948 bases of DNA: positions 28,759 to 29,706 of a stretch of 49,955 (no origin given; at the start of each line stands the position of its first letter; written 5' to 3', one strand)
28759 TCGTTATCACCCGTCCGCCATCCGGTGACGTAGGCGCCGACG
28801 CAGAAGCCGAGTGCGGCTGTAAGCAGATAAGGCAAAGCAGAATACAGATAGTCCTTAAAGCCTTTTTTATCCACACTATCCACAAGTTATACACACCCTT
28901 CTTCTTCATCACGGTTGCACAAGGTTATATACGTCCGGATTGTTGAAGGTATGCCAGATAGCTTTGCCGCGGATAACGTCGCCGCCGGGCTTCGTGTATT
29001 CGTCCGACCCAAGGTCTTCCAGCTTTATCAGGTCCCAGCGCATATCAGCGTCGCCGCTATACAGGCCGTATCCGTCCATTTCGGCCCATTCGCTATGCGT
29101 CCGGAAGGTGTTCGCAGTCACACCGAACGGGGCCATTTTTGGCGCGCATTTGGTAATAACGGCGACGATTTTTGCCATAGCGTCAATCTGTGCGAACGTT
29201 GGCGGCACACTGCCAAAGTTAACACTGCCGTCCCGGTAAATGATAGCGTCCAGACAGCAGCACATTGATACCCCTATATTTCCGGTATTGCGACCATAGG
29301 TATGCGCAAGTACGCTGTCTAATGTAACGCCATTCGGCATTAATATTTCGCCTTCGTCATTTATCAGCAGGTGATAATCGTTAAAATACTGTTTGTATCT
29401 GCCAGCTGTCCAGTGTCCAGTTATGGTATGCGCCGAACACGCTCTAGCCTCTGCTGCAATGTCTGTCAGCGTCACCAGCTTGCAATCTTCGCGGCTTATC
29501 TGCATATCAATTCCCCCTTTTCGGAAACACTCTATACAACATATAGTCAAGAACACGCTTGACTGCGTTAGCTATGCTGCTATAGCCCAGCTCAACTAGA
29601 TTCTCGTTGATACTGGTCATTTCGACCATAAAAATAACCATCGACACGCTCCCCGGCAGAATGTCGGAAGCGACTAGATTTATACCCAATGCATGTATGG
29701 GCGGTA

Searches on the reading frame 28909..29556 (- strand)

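Call 21: search_protein_families(library=phrogs, proteins=[window:28909-29556:-], max_evalue=0.00001)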
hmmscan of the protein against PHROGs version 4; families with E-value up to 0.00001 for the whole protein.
window:28909-29556:- (215 aa): 2 families
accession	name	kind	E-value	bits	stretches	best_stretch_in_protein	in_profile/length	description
phrog_5867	-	lysis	2e-28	99.6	1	24-203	465-640/1029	endolysin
phrog_2588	-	unknown function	7.2e-15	55.5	1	45-197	401-547/915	-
